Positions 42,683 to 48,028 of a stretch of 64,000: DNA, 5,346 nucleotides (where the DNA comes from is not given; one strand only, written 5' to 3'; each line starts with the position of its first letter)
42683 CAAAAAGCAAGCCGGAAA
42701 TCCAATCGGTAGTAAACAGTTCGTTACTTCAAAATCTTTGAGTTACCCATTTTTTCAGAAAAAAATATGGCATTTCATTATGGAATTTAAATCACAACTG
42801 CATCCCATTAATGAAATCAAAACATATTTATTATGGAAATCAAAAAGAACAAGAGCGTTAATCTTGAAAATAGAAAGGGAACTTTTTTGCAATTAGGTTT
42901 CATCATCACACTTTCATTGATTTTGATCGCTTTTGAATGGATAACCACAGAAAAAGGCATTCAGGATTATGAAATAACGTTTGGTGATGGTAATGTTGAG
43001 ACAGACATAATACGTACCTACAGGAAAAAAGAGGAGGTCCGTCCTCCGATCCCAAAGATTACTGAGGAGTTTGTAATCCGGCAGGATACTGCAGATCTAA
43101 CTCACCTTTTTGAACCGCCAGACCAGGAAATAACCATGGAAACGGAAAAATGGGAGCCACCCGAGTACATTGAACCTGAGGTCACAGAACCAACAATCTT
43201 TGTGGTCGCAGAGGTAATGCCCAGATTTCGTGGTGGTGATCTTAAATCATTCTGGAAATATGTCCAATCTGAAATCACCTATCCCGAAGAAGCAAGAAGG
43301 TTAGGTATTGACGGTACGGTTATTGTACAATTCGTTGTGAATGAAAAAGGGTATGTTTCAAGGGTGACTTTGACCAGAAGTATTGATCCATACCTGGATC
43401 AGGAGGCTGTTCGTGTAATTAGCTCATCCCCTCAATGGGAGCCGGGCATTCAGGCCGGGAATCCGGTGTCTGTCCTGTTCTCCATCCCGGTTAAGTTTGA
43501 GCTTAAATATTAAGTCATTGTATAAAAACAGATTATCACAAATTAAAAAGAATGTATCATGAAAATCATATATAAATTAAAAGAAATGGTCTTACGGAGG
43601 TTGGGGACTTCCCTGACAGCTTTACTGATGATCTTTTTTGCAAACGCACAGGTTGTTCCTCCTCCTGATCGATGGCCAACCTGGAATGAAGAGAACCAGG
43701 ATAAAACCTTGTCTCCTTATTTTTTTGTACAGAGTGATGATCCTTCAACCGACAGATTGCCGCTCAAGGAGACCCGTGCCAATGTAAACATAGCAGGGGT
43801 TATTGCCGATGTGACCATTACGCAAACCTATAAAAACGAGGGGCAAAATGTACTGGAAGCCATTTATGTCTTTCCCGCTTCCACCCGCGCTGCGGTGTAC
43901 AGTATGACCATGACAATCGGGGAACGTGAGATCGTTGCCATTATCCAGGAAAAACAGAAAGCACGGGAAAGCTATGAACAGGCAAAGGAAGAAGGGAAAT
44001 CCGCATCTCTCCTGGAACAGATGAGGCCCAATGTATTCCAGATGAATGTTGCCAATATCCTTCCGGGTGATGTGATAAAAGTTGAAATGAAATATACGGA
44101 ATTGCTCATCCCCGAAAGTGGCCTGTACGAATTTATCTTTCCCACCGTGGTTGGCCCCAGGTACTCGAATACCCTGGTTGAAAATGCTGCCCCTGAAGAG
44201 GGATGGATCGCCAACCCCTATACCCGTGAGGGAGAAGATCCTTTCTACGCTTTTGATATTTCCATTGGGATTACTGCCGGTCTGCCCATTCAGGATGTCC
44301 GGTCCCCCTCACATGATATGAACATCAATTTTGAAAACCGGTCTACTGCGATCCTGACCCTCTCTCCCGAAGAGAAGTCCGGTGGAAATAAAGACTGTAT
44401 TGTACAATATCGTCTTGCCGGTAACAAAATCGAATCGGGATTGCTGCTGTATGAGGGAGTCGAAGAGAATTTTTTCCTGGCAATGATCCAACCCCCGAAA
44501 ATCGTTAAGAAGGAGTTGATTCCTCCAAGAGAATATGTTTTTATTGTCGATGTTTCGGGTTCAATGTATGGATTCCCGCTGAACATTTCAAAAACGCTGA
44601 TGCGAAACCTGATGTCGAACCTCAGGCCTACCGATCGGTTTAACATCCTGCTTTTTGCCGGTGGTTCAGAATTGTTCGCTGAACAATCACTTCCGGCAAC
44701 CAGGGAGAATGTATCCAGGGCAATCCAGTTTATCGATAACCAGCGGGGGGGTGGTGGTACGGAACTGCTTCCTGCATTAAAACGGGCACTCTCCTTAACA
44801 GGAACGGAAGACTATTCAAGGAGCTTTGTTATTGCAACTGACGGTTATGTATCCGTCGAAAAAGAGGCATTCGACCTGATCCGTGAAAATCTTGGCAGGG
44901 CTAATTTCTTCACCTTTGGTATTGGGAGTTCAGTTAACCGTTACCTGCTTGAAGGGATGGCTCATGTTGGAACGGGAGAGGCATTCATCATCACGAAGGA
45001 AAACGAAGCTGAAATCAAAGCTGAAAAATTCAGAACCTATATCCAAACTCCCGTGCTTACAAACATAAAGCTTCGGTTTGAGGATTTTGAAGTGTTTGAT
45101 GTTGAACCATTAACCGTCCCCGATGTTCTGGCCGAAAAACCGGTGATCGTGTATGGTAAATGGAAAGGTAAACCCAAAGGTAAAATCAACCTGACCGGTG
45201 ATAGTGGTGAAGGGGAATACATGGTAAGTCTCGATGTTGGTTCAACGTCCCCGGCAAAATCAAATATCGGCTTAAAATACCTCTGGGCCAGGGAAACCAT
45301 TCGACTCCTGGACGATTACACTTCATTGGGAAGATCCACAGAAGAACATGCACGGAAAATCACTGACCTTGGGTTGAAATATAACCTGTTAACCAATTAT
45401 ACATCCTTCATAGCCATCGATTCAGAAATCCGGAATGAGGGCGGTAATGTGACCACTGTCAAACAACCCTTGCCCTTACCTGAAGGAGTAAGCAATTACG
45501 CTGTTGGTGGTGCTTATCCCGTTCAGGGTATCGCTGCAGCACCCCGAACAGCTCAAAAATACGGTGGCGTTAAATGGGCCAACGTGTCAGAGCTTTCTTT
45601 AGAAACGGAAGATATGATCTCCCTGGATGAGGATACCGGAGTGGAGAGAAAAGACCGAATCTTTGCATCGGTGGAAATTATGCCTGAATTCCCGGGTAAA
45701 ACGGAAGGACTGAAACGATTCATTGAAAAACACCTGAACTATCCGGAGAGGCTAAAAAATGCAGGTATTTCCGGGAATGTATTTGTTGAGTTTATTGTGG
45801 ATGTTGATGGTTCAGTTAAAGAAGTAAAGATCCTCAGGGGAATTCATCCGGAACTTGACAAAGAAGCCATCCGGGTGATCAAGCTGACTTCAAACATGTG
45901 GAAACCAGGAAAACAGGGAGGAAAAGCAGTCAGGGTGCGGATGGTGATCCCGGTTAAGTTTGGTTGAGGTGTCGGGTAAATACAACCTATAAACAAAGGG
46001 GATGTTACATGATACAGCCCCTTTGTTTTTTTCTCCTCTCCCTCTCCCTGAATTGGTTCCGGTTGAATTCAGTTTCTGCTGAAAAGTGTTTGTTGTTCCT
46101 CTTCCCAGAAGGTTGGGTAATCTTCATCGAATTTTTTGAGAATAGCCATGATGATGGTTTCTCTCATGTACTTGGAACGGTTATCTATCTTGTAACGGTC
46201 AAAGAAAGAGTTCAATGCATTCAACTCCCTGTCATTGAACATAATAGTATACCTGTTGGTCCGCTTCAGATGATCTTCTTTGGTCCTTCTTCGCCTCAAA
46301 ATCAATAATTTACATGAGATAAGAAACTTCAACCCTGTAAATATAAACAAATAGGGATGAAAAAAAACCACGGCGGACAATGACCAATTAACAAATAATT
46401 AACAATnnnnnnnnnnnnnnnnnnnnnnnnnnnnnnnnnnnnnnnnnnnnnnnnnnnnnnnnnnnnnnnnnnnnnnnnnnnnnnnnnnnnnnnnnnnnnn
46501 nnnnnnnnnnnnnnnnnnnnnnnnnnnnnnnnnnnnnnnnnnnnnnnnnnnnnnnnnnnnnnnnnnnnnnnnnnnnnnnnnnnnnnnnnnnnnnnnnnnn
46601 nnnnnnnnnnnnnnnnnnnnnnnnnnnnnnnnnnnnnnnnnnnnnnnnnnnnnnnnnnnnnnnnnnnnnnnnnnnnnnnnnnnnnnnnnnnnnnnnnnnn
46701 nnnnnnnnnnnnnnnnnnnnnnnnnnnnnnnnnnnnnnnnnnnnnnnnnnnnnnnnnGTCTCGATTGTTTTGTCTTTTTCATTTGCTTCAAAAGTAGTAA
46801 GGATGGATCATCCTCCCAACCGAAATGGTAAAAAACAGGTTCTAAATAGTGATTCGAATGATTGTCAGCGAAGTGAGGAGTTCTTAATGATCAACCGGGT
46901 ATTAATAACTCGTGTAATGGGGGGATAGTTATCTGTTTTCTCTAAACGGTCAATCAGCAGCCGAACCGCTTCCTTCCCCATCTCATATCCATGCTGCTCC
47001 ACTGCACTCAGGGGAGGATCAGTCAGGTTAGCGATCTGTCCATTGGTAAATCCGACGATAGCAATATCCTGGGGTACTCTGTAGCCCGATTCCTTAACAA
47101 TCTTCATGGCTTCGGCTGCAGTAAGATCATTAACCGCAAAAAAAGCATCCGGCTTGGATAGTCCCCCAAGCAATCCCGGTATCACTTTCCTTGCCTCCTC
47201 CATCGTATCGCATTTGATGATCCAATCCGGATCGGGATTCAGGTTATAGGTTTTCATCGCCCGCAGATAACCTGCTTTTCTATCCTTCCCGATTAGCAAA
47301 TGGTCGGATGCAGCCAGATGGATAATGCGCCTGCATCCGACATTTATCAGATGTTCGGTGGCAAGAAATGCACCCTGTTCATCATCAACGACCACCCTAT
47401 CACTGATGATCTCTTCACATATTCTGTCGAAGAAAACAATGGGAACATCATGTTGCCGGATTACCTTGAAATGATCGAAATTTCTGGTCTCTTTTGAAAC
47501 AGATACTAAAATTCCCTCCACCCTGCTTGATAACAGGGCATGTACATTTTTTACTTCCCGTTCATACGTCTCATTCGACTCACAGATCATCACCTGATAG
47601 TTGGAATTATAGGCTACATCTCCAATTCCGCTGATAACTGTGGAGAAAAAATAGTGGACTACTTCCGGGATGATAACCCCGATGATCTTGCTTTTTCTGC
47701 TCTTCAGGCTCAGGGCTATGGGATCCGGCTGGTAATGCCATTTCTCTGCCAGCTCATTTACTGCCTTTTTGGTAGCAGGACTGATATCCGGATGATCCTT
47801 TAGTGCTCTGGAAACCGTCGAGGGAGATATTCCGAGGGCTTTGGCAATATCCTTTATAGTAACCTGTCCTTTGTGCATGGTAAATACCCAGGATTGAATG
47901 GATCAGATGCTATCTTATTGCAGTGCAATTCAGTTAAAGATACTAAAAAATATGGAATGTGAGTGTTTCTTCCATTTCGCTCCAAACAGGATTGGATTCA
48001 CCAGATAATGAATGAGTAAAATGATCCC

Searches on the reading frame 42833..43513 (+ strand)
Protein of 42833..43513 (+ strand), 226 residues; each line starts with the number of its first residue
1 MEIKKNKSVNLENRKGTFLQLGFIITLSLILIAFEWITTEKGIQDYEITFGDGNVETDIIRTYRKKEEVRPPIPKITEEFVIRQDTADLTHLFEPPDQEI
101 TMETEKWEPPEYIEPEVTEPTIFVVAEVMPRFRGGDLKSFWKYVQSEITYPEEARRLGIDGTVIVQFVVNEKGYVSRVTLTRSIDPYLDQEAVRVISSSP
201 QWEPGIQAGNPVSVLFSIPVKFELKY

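Call 8: search_protein_families(library=ncbifam, proteins=[window:42833-43513:+], max_evalue=0.00001)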
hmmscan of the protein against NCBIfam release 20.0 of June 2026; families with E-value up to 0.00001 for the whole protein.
window:42833-43513:+ (226 aa): 2 families
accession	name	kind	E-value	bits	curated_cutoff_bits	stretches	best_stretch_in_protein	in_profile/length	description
TIGR01352.1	tonB_Cterm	subfamily_domain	2.3e-13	50.3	27.1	1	149-225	2-76/76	TonB family protein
NF038079.1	TonB_sider_MxcH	equivalog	2.4e-06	25.9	925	1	145-224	7-85/792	TonB-dependent siderophore myxochelin receptor MxcH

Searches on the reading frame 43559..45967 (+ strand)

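Call 8: search_protein_families(library=ncbifam, proteins=[window:43559-45967:+], max_evalue=0.00001)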
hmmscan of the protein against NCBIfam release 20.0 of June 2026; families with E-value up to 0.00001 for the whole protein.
window:43559-45967:+ (802 aa): 2 families
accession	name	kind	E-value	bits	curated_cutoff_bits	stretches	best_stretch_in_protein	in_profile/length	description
TIGR03788.1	marine_srt_targ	equivalog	1.9e-133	446.1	551.65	1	71-666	2-604/629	marine proteobacterial sortase target protein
TIGR01352.1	tonB_Cterm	subfamily_domain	1.6e-11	44.4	27.1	1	727-801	2-73/76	TonB family protein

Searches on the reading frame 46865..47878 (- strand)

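Call 53: search_protein_families(library=ncbifam, proteins=[window:46865-47878:-], max_evalue=1e-8)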
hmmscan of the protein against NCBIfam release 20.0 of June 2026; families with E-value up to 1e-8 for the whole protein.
window:46865-47878:- (337 aa): 18 families
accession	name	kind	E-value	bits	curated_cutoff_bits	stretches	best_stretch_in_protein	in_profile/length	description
NF047341.1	lactose_RbsR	equivalog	7.7e-58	196.4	382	1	5-334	2-327/331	ribose utilization transcriptional repressor RbsR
NF008269.0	PRK11041.1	equivalog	5.8e-57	193.2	436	1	5-335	9-337/342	DNA-binding transcriptional regulator CytR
NF007979.0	PRK10703.1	equivalog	4e-52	177.4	501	1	6-334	2-330/341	HTH-type transcriptional repressor PurR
NF007743.0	PRK10423.1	equivalog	1.9e-49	168.6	531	1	6-319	2-315/330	ribose operon transcriptional repressor RbsR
TIGR01481.1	ccpA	equivalog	6.6e-47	160.5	442.35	1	5-313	2-308/330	catabolite control protein A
NF007075.0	PRK09526.1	subfamily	5.3e-44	150.6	340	1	1-336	1-332/358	LacI family DNA-binding transcriptional regulator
NF052440.1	TransRegGNTRPSEAE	equivalog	8.9e-44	149.9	400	1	3-316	3-315/333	HTH-type transcriptional regulator GntR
NF047913.1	TransRegIdnR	equivalog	1.3e-43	149.5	500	1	1-316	1-313/331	DNA-binding transcriptional regulator IdnR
NF007706.0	PRK10401.1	equivalog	1.6e-43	149.3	555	1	6-308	2-303/346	HTH-type transcriptional regulator GalS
NF008002.0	PRK10727.1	equivalog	3.7e-41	141.4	557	1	6-334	2-328/341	HTH-type transcriptional regulator GalR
NF007449.0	PRK10014.1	subfamily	5.1e-41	140.8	310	1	4-332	5-341/342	Mal regulon transcriptional regulator MalI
NF051853.1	TransRegUriRCory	equivalog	5.6e-39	134.2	550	1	7-334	2-323/327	transcriptional regulator UriR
TIGR02417.1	fruct_sucro_rep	subfamily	1.2e-37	129.9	389.55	1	7-331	1-325/327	D-fructose-responsive transcription factor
NF008452.0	PRK11303.1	equivalog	3.6e-37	128.3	385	1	7-330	2-326/332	catabolite repressor/activator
NF011563.0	PRK14987.1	equivalog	5.4e-24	85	433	1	1-312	1-309/331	gluconate operon transcriptional repressor GntR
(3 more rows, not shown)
